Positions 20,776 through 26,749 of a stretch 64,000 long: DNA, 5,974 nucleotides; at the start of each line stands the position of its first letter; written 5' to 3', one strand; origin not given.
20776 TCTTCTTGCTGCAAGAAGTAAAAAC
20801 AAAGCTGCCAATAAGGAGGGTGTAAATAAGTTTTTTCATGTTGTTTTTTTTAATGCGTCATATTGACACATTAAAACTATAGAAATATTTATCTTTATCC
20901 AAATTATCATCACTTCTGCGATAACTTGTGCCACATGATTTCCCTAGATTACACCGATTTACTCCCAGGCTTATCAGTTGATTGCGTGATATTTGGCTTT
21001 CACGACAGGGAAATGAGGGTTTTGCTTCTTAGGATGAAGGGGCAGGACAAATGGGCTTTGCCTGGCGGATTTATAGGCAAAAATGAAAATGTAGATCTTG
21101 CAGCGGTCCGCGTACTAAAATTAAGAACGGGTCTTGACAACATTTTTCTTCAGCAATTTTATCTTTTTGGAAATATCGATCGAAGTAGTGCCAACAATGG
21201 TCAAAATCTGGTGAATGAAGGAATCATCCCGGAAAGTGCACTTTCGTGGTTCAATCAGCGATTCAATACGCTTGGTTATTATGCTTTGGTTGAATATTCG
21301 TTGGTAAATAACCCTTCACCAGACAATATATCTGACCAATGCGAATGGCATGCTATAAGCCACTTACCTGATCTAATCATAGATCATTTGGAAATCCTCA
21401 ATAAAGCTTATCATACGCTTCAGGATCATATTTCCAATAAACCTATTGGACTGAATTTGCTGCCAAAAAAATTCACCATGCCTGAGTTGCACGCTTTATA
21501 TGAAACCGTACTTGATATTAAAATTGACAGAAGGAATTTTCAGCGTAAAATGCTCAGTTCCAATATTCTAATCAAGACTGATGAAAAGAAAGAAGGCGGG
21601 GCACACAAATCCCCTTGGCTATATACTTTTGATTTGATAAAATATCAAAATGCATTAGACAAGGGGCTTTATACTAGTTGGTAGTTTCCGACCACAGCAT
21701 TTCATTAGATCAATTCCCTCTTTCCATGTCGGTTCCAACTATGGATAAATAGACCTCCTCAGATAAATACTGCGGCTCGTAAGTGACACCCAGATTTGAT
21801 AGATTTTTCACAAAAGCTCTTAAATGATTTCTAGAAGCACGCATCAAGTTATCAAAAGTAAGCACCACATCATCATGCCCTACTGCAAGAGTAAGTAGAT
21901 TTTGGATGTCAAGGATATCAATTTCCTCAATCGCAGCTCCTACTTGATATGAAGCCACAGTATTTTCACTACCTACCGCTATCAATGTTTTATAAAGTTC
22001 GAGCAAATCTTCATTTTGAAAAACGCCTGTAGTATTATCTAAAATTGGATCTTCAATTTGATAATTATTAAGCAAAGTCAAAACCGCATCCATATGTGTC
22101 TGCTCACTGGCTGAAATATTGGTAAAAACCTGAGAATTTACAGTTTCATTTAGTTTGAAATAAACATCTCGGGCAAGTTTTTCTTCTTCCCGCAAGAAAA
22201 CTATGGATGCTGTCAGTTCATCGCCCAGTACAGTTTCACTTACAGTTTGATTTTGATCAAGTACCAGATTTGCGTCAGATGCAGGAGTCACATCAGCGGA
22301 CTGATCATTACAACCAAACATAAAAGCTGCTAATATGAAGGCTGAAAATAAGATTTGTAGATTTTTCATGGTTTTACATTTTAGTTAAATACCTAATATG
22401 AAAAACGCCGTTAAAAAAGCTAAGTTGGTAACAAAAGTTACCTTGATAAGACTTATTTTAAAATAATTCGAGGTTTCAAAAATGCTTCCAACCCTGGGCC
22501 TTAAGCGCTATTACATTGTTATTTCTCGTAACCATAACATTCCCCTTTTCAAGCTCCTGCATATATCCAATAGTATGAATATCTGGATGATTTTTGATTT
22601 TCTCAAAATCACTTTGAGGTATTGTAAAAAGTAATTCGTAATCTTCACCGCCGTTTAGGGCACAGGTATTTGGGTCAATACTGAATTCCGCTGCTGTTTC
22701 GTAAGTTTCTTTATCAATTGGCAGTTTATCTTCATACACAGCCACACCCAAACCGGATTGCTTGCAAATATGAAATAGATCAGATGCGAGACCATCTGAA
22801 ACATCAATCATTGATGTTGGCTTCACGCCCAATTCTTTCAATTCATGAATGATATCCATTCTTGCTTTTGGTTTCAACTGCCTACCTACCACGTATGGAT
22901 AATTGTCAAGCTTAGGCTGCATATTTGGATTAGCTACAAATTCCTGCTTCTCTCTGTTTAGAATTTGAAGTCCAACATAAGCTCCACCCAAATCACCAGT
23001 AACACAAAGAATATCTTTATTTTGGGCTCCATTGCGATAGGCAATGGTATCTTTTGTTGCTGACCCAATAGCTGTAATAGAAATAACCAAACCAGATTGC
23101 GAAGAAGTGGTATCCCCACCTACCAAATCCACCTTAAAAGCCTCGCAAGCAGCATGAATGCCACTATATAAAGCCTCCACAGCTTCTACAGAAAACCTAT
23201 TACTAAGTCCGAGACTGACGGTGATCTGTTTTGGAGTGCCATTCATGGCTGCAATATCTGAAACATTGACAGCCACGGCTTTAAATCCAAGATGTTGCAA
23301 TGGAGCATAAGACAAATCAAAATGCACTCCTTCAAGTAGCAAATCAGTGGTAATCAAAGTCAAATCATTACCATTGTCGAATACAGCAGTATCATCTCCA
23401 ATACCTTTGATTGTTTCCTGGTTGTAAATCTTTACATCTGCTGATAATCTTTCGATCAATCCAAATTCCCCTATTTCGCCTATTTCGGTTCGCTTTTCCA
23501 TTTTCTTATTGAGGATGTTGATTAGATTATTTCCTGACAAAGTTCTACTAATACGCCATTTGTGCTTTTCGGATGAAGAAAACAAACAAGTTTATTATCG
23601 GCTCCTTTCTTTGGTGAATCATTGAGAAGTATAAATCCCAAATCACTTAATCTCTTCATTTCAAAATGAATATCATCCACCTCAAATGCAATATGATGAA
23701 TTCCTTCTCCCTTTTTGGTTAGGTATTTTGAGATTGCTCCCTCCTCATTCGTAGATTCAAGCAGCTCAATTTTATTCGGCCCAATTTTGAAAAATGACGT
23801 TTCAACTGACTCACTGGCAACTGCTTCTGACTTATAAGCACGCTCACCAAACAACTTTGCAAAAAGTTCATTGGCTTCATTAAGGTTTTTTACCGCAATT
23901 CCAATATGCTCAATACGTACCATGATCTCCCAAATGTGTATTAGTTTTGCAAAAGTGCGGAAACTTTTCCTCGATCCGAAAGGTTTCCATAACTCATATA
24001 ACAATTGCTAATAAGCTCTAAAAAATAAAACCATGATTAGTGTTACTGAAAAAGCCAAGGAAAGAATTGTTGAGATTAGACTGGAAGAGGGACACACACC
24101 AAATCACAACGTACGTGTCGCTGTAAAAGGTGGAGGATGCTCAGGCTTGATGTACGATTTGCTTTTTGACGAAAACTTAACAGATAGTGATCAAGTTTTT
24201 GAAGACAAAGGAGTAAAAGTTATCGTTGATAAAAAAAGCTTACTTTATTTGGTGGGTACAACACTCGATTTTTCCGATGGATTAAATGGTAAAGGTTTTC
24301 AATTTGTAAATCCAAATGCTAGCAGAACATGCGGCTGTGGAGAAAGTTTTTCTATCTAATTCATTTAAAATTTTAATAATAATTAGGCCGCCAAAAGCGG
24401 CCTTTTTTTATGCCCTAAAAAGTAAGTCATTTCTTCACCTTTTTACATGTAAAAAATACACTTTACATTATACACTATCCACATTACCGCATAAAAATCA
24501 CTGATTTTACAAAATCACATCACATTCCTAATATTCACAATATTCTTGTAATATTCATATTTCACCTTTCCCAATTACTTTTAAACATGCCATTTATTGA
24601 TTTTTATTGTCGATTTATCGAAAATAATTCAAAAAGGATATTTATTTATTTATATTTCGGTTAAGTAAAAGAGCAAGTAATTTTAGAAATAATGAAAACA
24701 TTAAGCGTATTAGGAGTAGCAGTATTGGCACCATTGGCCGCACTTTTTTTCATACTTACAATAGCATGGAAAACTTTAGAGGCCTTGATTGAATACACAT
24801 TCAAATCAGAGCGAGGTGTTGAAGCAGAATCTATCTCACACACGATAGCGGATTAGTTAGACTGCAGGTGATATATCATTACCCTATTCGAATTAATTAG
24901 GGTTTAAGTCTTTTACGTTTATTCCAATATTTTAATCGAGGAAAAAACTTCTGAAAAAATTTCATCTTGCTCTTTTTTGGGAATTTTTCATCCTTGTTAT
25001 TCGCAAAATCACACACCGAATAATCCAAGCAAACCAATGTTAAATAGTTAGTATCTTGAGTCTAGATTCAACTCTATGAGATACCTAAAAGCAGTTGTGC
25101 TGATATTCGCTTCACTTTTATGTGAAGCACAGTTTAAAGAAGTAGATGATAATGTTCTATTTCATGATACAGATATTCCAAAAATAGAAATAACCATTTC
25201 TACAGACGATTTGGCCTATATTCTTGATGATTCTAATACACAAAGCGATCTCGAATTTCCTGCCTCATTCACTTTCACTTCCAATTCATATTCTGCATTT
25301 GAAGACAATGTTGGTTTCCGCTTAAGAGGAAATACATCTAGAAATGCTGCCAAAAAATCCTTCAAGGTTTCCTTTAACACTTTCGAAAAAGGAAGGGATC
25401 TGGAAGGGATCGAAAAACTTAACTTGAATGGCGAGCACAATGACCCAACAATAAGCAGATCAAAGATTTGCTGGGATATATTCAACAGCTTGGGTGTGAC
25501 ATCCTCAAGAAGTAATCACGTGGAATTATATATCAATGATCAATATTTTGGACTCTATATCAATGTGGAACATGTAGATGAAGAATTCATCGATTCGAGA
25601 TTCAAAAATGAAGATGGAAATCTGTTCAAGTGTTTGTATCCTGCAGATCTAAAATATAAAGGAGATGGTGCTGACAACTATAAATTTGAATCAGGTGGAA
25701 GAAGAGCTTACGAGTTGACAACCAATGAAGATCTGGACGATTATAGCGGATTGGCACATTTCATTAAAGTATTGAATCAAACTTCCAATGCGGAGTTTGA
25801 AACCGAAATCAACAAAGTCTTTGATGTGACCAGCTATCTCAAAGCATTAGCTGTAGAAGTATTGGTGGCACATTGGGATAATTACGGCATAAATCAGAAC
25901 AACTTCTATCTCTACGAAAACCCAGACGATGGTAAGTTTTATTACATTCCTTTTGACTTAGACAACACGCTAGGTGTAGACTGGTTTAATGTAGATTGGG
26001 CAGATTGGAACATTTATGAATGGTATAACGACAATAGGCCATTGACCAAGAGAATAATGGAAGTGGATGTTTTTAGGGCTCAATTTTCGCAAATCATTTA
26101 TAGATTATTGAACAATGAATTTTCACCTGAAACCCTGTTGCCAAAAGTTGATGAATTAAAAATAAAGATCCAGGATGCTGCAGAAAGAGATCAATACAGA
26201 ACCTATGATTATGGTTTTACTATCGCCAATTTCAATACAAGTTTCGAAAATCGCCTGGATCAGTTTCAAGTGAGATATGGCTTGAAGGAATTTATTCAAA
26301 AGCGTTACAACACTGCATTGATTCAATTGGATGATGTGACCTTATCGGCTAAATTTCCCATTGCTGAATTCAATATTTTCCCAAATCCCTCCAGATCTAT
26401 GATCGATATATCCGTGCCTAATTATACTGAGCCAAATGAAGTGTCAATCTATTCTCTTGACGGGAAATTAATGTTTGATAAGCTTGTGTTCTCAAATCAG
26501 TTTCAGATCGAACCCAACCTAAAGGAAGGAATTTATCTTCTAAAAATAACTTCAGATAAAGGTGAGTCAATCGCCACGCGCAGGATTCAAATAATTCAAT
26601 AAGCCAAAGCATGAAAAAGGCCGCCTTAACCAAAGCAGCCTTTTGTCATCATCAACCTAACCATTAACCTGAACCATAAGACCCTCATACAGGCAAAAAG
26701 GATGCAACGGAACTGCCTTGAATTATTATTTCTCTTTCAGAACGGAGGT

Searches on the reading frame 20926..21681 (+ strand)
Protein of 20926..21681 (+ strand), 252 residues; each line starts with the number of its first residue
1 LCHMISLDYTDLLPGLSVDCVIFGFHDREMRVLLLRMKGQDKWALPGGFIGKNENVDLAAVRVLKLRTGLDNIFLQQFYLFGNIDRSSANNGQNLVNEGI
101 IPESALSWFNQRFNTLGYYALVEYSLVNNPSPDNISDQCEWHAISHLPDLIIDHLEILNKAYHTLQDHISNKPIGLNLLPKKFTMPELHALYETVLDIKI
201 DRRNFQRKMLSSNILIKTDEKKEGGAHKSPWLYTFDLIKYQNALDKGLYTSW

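Call 78: search_protein_families(library=pfam, proteins=[window:20926-21681:+], max_evalue=0.00001)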
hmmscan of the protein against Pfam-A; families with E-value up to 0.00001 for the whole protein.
window:20926-21681:+ (252 aa): 3 families
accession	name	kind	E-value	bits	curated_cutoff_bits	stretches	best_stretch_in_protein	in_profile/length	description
PF21906.2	NrtR_WHD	-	3.8e-23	81.8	27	1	175-235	1-61/61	NrtR DNA-binding winged helix domain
PF19368.5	AraR_C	-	5.7e-10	39.7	23.8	1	173-248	3-79/82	AraR C-terminal winged HTH domain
PF00293.34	NUDIX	-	6.1e-07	30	21.1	1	15-147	3-118/134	NUDIX domain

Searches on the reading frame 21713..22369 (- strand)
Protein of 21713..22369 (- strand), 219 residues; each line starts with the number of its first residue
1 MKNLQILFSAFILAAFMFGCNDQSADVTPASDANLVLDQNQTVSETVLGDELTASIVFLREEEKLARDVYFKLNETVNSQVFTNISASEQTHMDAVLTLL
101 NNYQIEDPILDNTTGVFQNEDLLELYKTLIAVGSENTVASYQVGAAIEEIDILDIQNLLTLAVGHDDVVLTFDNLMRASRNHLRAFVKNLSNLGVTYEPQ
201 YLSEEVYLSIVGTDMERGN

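Call 78: search_protein_families(library=pfam, proteins=[window:21713-22369:-], max_evalue=0.00001)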
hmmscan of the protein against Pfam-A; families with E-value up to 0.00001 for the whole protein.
window:21713-22369:- (219 aa): 1 family
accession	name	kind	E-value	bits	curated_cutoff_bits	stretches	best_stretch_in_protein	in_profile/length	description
PF09968.15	DUF2202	-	1.9e-48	164.7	22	1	56-211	5-159/162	Uncharacterized protein domain (DUF2202)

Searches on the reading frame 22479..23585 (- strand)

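Call 78: search_protein_families(library=pfam, proteins=[window:22479-23585:-], max_evalue=0.00001)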
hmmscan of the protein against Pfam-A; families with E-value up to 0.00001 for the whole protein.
window:22479-23585:- (369 aa): 1 family
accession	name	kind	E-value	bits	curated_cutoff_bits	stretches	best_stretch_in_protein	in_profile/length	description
PF00586.29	AIRS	-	6.7e-27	94.6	24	1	63-175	1-111/112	AIR synthase related protein, N-terminal domain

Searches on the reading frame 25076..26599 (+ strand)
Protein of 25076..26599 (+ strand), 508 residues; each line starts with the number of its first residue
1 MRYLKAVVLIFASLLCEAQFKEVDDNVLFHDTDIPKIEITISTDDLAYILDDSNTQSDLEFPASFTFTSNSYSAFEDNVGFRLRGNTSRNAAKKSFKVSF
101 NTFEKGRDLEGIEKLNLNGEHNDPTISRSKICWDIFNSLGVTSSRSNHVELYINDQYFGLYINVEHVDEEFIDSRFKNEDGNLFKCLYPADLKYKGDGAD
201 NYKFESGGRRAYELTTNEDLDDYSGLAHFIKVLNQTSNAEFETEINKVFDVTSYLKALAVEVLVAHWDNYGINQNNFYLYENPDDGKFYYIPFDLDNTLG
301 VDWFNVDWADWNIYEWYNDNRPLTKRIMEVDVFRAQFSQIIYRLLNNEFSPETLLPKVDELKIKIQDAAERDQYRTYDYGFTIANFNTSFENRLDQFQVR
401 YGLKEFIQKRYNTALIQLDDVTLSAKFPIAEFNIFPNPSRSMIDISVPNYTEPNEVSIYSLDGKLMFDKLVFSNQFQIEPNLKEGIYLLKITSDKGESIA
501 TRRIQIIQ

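Call 78: search_protein_families(library=pfam, proteins=[window:25076-26599:+], max_evalue=0.00001)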
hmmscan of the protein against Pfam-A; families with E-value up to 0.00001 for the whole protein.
window:25076-26599:+ (508 aa): 2 families
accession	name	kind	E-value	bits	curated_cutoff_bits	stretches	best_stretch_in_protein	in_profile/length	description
PF08757.17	CotH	-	5.9e-67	226.9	23.8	1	82-411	2-319/322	CotH kinase protein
PF18962.6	Por_Secre_tail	-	3e-09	37.5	27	1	434-499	1-70/75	Secretion system C-terminal sorting domain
